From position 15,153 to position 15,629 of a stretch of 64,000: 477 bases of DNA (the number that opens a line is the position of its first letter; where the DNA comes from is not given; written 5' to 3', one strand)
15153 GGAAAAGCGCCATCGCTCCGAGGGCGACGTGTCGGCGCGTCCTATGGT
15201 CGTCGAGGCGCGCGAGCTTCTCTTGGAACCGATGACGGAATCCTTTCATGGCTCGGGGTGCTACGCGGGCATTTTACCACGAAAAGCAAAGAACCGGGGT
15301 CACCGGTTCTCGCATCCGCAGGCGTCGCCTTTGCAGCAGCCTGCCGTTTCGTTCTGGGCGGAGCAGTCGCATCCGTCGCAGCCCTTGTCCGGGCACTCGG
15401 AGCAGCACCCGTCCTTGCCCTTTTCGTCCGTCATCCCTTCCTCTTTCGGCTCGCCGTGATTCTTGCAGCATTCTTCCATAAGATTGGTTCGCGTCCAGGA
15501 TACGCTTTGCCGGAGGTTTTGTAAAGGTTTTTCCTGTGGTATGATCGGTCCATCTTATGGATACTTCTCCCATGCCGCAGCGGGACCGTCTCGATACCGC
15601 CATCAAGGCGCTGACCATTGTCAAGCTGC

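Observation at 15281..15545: Unannotated 59-aa metallothionein-like gene (12 Cys) with its own promoter and terminator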

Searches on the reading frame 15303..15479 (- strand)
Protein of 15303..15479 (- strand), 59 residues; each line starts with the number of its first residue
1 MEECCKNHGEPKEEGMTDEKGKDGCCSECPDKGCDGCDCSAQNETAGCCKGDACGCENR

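Call 3: search_protein_families(library=pfam, proteins=[window:15303-15479:-], max_evalue=1)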
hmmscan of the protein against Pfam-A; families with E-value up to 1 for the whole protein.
seq(59 aa): 0 families

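Call 6: find_homologous_proteins(query=window:15303-15479:-, max_evalue=0.01)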
Query seq(59 aa) (59 aa): 1 proteins with E <= 0.01 among 1 candidates.
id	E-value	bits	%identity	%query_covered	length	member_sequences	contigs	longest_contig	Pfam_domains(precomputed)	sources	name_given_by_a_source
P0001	6.6e-30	120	100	100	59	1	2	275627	-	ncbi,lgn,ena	-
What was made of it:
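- Tried and rejected: Single-sequence word-index search: found only the protein itself (call 6).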

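Call 8: list_cluster_members(proteins=[P0001])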
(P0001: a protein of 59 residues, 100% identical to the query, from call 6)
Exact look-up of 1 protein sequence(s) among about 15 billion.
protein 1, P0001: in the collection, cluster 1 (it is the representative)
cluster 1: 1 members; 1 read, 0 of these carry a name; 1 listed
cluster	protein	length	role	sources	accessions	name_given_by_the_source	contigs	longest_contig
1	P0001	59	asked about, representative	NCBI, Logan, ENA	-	-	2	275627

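Call 9: find_encoding_contigs(protein=P0001, flank=6000, max_places=6)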
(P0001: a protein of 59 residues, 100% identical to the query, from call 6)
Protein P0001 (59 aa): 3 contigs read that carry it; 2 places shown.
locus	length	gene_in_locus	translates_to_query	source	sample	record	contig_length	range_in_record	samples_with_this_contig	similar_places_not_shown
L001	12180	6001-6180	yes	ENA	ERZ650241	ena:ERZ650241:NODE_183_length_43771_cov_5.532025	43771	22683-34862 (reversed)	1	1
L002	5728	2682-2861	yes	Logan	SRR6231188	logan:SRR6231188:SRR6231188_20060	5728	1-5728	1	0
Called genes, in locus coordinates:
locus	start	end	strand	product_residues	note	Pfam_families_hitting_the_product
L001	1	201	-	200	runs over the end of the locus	-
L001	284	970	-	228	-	PF00696:AA_kinase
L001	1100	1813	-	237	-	PF14023:Bestrophin-like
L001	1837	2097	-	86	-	PF02609:Exonuc_VII_S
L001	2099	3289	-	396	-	PF13742:tRNA_anti_2, PF01336:tRNA_anti-codon, PF02601:Exonuc_VII_L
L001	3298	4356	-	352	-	PF13964:Beta-prop_Calicin, PF24681:Kelch_KLHDC2_KLHL20_DRC7, PF24981:Beta-prop_ATRN-LZTR1, PF25210:Kelch_FKB95, PF01344:Kelch_1, PF24681:Kelch_KLHDC2_KLHL20_DRC7, PF13415:Beta-prop_FBX42, PF13964:Beta-prop_Calicin, +7 more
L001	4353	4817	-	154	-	PF13424:TPR_12 (faint), PF00515:TPR_1 (faint), PF07719:TPR_2 (faint), PF13181:TPR_8 (faint), PF13428:TPR_14 (faint), PF13432:TPR_16, PF13374:TPR_10 (faint), PF14559:TPR_19 (weak)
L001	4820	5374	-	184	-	PF10646:Germane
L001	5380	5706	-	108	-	-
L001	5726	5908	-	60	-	-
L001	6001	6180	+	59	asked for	-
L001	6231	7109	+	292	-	-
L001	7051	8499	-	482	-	PF13482:RNase_H_2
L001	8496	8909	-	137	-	-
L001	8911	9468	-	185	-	PF00160:Pro_isomerase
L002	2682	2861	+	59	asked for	-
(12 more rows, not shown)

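Call 17: search_protein_representatives(protein=window:15303-15479:-)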
Query: 59 residues. Proteins with E-value up to 0.001 (for the whole library): 4; up to 1e-10: 1; up to 1e-30: 0. The best 4 are listed.
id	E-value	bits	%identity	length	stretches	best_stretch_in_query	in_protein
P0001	2.1e-30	119.9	100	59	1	1-59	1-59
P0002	2.5e-05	40.5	66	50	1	1-59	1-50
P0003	1.3e-04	38.3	58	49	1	22-59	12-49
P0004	2.9e-04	37.2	44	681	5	8-33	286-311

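Call 20: find_homologous_proteins(query=A1, max_evalue=0.01)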
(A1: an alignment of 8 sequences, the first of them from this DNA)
Query A1 (8 sequences) (59 aa, profile of the alignment): 16 proteins with E <= 0.01 among 249 candidates.
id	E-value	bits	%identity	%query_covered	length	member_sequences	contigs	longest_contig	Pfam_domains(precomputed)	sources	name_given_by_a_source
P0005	1.1e-18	85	57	78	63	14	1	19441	-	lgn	-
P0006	3.4e-18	84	66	59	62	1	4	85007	-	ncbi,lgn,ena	-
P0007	1.0e-17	82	54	100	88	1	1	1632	-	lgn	-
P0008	1.5e-17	82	50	98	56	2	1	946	-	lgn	-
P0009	4.6e-17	80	88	29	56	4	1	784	-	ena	-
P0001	8.8e-17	79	100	100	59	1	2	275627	-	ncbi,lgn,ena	-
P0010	1.4e-16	78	47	76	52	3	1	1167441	-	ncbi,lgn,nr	ncbi:MAG: hypothetical protein QY323_02355 [Patescibacteria group bacterium]|nr:MAG: hypothetical pr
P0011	3.5e-16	77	50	78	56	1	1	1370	-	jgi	jgi:hypothetical protein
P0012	7.8e-16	76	50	78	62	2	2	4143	-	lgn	-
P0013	1.0e-15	76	76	29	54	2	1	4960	-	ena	-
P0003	1.2e-15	75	56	42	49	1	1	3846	-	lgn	-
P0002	8.4e-15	73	59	69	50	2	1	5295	-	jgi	-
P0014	8.4e-14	69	57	80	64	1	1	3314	-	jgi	jgi:hypothetical protein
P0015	2.0e-12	65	55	98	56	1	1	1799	-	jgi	jgi:hypothetical protein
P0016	2.9e-11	61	43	68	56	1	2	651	-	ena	-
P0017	2.2e-10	58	54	58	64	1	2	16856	-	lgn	-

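Call 21: search_protein_families(library=ncbifam, alignment_id=A1, max_evalue=10)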
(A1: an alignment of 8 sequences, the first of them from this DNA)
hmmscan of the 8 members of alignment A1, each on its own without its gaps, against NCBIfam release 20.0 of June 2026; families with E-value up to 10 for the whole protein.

A. member 1, seq(59 aa): 0 families

B. families by the number of members that match (of 8 scanned): 0 families
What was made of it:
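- On MymT: NCBIfam gave no hit of any kind (call 21).
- On SCIFF / ranthipeptide precursor: No NCBIfam family at E of 10 or below for 8 members (call 21).
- There is no NCBIfam match, including the SCIFF model (call 21).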

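Call 22: search_solved_structures(query=A1, max_evalue=10, show_alignments=3)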
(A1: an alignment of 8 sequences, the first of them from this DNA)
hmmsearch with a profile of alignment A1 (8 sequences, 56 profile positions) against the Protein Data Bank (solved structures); distinct sequences matched with E-value up to 10: 1.
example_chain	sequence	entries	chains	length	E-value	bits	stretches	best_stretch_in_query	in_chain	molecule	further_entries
4qi7_A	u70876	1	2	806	2.2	12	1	29-52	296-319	Cellobiose dehydrogenase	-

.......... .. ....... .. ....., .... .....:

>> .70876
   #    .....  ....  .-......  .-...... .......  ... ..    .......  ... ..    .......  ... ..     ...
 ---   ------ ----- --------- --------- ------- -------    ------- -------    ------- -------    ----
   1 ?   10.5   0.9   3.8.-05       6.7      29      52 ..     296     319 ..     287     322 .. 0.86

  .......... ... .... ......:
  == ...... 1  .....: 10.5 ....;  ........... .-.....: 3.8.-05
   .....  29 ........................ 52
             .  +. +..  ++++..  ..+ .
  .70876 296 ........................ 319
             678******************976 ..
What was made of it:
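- Tried and rejected: PDB profile search: only a chance hit to cellobiose dehydrogenase at E of 2.2 (call 22).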

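Call 31: search_protein_families(library=pfam, alignment_id=A2, max_evalue=10)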
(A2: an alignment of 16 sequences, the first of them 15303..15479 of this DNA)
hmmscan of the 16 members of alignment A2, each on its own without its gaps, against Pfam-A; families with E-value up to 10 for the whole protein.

A. member 1, window:15303-15479:- (59 aa): 0 families

B. families by the number of members that match (of 16 scanned): 0 families
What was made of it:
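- On BmtA/SmtA bacterial metallothioneins (PF02069): None of the 16 members hits any Pfam family at E of 10 or below (call 31).
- No sequence similarity to any metallothionein family in Pfam or NCBIfam (calls 3, 21, 31). No Fe-S or thioredoxin-like family matched (calls 3, 21, 31). No zinc-ribbon or zinc-finger family matched (calls 3, 31).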

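Call 33: find_encoding_contigs(protein=P0001, flank=10000, max_places=1)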
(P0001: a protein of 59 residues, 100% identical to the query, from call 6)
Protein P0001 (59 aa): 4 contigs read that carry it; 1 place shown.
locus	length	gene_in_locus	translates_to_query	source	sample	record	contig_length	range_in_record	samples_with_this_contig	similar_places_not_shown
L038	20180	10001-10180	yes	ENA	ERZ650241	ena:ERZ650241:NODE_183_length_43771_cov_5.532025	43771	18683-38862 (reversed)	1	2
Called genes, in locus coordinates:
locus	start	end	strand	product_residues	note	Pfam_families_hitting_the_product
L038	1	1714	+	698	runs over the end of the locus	-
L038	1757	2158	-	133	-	PF16320:Ribosomal_L12_N, PF00542:Ribosomal_L12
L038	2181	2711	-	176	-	PF00466:Ribosomal_L10, PF27436:RL10_C (faint)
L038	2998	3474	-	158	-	-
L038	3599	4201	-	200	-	-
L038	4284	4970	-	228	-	PF00696:AA_kinase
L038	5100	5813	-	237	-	PF14023:Bestrophin-like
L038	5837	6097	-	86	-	PF02609:Exonuc_VII_S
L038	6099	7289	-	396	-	PF13742:tRNA_anti_2, PF01336:tRNA_anti-codon, PF02601:Exonuc_VII_L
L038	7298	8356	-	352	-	PF13964:Beta-prop_Calicin, PF24681:Kelch_KLHDC2_KLHL20_DRC7, PF24981:Beta-prop_ATRN-LZTR1, PF25210:Kelch_FKB95, PF01344:Kelch_1, PF24681:Kelch_KLHDC2_KLHL20_DRC7, PF13415:Beta-prop_FBX42, PF13964:Beta-prop_Calicin, +7 more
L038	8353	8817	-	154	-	PF13424:TPR_12 (faint), PF00515:TPR_1 (faint), PF07719:TPR_2 (faint), PF13181:TPR_8 (faint), PF13428:TPR_14 (faint), PF13432:TPR_16, PF13374:TPR_10 (faint), PF14559:TPR_19 (weak)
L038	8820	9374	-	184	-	PF10646:Germane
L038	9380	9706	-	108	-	-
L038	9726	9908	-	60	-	-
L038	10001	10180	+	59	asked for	-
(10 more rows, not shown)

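Call 35: find_related_loci(query=A2, collection=metagenome_contigs, flank=3000)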
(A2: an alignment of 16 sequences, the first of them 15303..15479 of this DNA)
Query A2 (59 aa) in metagenome_contigs; peptide patterns used: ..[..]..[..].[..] (x = any residue, [..] = any of these).
353 stretches matched a pattern; 5 encode a relative of the query (tblastn E <= 1e-3); 5 distinct loci.
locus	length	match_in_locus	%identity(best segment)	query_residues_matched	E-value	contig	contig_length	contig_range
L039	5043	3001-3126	49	1-45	1e-11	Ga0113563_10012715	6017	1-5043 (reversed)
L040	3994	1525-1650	57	1-46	1e-10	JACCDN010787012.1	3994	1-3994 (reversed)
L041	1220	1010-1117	66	22-59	6e-10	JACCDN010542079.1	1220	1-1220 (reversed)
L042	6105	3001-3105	66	24-58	2e-9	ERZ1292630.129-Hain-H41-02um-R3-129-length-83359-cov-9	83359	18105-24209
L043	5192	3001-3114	58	1-40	4e-9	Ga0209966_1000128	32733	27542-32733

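Call 37: predict_structure(alignment_id=A2)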
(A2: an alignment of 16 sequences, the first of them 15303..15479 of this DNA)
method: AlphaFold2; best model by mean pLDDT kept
length: 59 residues; sequences in the alignment: 16
mean_pLDDT: 48.6   pTM: 0.22
mean pLDDT of the five models: 48.6, 46.7, 44.4, 42.5, 39.4
residues with pLDDT >= 90: 0; 70-90: 0; 50-70: 25; < 50: 34
segments of 3 or more residues with pLDDT < 50: 9-23, 30-33, 41-46, 57-59
pLDDT, mean of each block of 10 residues (from residue 1): 49 41 51 50 50 50
secondary structure, 60 per line:
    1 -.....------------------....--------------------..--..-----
elements in order: H2-6 H25-28
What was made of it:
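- AlphaFold2 gives no confident metal-free fold (pLDDT 48.6, call 37).
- Tried and rejected: I therefore ran no fold search, because matches to such a model are meaningless (call 37).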

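Call 49: search_protein_families(library=padloc, alignment_id=A2, max_evalue=1)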
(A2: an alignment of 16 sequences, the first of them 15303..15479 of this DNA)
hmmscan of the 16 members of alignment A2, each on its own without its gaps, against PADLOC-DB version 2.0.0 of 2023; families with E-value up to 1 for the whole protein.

A. member 1, window:15303-15479:- (59 aa): 0 families

B. families by the number of members that match (of 16 scanned): 0 families

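Call 50: find_homologous_proteins(query=A2, max_evalue=10)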
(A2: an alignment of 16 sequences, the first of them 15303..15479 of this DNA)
Query A2 (16 sequences) (59 aa, profile of the alignment): 17 proteins with E <= 10 among 3066 candidates.
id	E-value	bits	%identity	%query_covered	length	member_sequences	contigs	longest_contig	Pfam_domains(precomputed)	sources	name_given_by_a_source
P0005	9.8e-21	92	57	78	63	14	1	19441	-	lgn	-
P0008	1.6e-20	91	50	98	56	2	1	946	-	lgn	-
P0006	7.3e-20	89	66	59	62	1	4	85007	-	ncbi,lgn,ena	-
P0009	3.6e-19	87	88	29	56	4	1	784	-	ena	-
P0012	1.4e-18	85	50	78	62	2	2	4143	-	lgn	-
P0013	2.4e-18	84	76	29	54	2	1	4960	-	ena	-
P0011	9.0e-18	82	50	78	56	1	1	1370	-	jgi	jgi:hypothetical protein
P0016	9.5e-17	79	43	68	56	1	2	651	-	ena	-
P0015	1.0e-16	79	55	98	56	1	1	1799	-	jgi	jgi:hypothetical protein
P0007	9.8e-16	76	54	100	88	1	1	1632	-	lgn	-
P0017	6.8e-15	73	54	58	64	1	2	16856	-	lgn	-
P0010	1.8e-14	72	47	76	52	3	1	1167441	-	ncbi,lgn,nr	ncbi:MAG: hypothetical protein QY323_02355 [Patescibacteria group bacterium]|nr:MAG: hypothetical pr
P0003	5.0e-14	70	56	42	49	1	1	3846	-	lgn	-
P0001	1.6e-13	69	100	100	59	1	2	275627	-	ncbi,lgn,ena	-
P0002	6.8e-13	67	59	69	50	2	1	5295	-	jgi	-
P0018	2.0e-5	43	63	32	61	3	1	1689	-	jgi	jgi:hypothetical protein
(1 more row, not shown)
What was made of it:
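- Tried and rejected: Two profile searches: closed the family at 17 clusters (calls 20, 50).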

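Call 52: find_encoding_contigs(protein=P0017, flank=5000, max_places=2)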
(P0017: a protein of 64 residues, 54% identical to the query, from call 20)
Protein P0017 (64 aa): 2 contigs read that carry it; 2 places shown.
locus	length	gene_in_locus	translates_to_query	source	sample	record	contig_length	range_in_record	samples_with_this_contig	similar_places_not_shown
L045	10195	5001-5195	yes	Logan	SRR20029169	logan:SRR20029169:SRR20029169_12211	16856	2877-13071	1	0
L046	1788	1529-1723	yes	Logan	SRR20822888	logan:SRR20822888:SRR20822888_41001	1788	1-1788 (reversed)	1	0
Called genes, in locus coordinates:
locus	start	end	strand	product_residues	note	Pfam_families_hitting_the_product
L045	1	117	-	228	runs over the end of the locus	PF00696:AA_kinase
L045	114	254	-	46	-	-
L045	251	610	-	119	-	PF04020:Phage_holin_4_2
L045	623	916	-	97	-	PF02609:Exonuc_VII_S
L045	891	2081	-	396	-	PF13742:tRNA_anti_2, PF01336:tRNA_anti-codon (weak), PF02601:Exonuc_VII_L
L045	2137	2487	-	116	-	-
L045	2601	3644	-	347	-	PF13964:Beta-prop_Calicin, PF24681:Kelch_KLHDC2_KLHL20_DRC7, PF24981:Beta-prop_ATRN-LZTR1, PF24996:NANM, PF25210:Kelch_FKB95, PF01344:Kelch_1, PF01344:Kelch_1, PF24681:Kelch_KLHDC2_KLHL20_DRC7, +11 more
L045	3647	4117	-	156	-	PF07719:TPR_2 (faint), PF13424:TPR_12 (faint), PF13428:TPR_14 (faint), PF13432:TPR_16, PF00515:TPR_1 (faint), PF14559:TPR_19 (faint)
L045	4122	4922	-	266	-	PF10646:Germane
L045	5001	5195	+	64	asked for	-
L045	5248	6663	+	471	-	-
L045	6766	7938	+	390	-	PF00485:PRK, PF01928:CYTH (weak)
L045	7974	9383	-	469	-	PF13482:RNase_H_2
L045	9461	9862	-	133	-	-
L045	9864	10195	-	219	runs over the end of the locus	PF00160:Pro_isomerase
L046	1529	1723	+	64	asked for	-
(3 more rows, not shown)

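Call 53: find_encoding_contigs(protein=P0018, flank=3000, max_places=2)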
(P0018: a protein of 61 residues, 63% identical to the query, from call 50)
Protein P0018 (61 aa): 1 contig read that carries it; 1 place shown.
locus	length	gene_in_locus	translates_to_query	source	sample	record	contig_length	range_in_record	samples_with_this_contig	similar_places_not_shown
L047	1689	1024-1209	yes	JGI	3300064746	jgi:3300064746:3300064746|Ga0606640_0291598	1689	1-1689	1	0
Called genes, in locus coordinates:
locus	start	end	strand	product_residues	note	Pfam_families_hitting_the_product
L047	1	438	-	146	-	?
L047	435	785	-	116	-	-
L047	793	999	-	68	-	-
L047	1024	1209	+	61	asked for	-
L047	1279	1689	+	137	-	?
